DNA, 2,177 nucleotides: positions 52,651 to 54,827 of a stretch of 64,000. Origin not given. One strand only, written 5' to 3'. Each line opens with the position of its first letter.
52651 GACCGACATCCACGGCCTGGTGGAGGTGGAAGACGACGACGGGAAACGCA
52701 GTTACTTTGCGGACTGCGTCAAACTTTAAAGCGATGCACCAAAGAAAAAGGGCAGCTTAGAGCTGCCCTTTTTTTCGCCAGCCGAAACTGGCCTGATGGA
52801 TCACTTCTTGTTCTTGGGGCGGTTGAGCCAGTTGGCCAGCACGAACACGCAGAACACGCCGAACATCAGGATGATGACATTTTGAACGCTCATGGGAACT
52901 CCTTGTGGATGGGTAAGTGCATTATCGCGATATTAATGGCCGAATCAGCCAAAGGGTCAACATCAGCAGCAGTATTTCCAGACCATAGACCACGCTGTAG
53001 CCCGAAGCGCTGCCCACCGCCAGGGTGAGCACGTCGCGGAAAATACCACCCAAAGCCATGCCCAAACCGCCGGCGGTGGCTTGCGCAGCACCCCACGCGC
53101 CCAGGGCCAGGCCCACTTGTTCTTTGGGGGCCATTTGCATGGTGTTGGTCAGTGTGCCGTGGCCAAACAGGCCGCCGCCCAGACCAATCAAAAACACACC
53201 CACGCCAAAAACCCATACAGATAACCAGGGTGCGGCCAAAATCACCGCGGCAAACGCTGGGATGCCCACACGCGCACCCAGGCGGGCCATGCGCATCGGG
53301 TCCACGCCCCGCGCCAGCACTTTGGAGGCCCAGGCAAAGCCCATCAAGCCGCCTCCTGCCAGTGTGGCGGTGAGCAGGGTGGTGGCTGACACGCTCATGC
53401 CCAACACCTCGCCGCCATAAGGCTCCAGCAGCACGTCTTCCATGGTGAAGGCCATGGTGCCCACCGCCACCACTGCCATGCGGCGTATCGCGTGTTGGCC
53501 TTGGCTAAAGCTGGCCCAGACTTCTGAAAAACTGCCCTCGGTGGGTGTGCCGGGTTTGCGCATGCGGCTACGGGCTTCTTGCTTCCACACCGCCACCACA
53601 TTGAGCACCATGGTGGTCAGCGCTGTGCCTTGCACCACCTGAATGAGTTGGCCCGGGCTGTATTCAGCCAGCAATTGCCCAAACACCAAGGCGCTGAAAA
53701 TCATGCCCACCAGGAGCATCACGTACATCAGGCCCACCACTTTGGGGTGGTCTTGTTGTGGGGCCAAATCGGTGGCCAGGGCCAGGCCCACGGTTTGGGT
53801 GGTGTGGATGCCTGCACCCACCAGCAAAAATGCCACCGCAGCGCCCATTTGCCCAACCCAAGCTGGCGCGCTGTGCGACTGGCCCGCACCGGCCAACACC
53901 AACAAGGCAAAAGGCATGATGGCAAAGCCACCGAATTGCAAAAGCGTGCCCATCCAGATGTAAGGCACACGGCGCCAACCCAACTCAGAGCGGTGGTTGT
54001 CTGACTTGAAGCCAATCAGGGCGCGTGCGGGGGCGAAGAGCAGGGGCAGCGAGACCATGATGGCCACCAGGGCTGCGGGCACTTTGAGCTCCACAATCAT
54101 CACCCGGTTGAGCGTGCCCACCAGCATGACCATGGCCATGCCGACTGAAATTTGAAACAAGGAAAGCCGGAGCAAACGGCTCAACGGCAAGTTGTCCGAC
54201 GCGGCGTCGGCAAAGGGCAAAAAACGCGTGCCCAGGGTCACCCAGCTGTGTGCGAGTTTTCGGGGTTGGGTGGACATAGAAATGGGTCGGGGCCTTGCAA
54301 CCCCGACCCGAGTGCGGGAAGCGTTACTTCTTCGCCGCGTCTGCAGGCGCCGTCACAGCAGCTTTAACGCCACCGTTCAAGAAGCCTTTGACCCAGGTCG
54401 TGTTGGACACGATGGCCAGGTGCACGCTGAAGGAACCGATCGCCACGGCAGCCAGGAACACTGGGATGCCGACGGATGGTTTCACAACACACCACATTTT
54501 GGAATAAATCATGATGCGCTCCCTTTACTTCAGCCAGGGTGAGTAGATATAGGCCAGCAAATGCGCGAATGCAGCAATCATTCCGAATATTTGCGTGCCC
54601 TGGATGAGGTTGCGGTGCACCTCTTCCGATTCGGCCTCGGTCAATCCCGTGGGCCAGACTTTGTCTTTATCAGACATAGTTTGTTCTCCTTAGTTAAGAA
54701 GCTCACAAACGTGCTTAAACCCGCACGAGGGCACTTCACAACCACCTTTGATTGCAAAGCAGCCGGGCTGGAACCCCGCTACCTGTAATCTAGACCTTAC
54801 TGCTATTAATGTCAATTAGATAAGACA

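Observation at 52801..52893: Unannotated 30-aa transmembrane peptide ORF as last gene of the puc operon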

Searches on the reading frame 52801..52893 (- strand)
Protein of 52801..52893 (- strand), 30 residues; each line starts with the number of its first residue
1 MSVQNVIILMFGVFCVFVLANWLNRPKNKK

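Call 5: search_protein_families(library=pfam, proteins=[window:52801-52893:-], max_evalue=1)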
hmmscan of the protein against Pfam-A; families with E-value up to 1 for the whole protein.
window:52801-52893:- (30 aa): 0 families

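Call 20: search_protein_families(library=ncbifam, proteins=[window:52804-52893:-], max_evalue=10)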
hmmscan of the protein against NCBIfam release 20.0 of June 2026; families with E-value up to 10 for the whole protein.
seq(30 aa): 1 family
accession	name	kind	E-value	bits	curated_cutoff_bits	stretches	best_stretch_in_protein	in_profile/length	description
TIGR01218.1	Gpos_tandem_5TM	subfamily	0.045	13.5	35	1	5-30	98-123/208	tandem five-TM protein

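Call 21: search_protein_representatives(protein=window:52801-52893:-)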
Query: 30 residues. Proteins with E-value up to 0.001 (for the whole library): 9; up to 1e-10: 0; up to 1e-30: 0. The best 9 are listed.
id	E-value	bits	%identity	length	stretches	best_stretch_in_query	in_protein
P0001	3.2e-09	50.1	87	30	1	1-30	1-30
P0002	1.0e-05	39.7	72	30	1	6-30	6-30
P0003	1.1e-05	39.6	70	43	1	1-27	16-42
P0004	1.5e-05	39.2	70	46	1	1-27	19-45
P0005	1.6e-05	39.1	70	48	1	1-27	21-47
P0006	3.7e-05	38.0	48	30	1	2-30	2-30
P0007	8.7e-04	33.9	59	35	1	1-27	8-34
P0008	9.2e-04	33.9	54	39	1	2-27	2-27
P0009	9.2e-04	33.9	59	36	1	1-27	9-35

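Call 63: search_protein_families(library=pfam, alignment_id=A2, max_evalue=1)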
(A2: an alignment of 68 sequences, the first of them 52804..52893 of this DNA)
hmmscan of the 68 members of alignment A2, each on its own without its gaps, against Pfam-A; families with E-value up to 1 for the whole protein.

A. member 1, window:52804-52893:- (30 aa): 0 families

B. families by the number of members that match (of 68 scanned): 25 families
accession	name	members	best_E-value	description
PF10861.13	DUF2784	7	0.0024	Protein of Unknown function (DUF2784)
PF22050.1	Toddler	6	0.014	Apelin receptor early endogenous ligand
PF04277.18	OAD_gamma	5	0.0026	Oxaloacetate decarboxylase, gamma chain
PF02416.21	TatA_B_E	5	0.039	mttA/Hcf106 family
PF15159.11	PIG-Y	3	0.14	Phosphatidylinositol N-acetylglucosaminyltransferase subunit Y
PF19470.4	DUF6007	2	0.019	Family of unknown function (DUF6007)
PF09716.15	ETRAMP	2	0.019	Malarial early transcribed membrane protein (ETRAMP)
PF08636.15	Pkr1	2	0.031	ER protein Pkr1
PF17332.7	DUF5592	2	0.067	Family of unknown function (DUF5592)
PF25184.1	YxzE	2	0.24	YxzE-like putative bacteriocin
PF20520.3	Ac45-VOA1_TM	1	0.042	V0 complex accessory subunit Ac45/VOA1 transmembrane domain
PF07406.16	NICE-3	1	0.049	NICE-3 protein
PF14147.11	Spore_YhaL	1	0.051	Sporulation protein YhaL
PF08391.16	Ly49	1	0.071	Ly49-like protein, N-terminal region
PF10864.13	DUF2663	1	0.076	Protein of unknown function (DUF2663)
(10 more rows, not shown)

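Call 65: predict_structure(alignment_id=A2)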
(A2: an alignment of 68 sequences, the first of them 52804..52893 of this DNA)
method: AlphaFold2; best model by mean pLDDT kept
length: 30 residues; sequences in the alignment: 68
mean_pLDDT: 88.7   pTM: 0.43
mean pLDDT of the five models: 88.7, 88.4, 87.2, 87.1, 86.3
residues with pLDDT >= 90: 22; 70-90: 4; 50-70: 4; < 50: 0
segments of 3 or more residues with pLDDT < 50: none
pLDDT, mean of each block of 10 residues (from residue 1): 93 97 76
secondary structure, 60 per line:
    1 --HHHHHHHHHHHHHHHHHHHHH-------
elements in order: H3-23

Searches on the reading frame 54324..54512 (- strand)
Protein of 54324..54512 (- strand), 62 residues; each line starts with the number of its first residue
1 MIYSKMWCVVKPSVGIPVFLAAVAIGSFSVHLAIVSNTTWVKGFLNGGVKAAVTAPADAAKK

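Call 5: search_protein_families(library=pfam, proteins=[window:54324-54512:-], max_evalue=1)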
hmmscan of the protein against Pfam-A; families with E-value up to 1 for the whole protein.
window:54324-54512:- (62 aa): 1 family
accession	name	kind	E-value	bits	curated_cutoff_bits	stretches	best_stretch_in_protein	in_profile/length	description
PF00556.25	LHC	-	2e-07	31.6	23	1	5-41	3-39/39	Antenna complex alpha/beta subunit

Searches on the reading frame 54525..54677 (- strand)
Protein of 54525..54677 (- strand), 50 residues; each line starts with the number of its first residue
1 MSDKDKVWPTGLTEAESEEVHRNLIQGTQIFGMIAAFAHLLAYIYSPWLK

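Call 5: search_protein_families(library=pfam, proteins=[window:54525-54677:-], max_evalue=1)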
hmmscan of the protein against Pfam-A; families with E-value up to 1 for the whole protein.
window:54525-54677:- (50 aa): 1 family
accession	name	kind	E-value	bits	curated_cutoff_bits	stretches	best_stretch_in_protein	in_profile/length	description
PF00556.25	LHC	-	5.6e-08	33.3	23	1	15-49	2-39/39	Antenna complex alpha/beta subunit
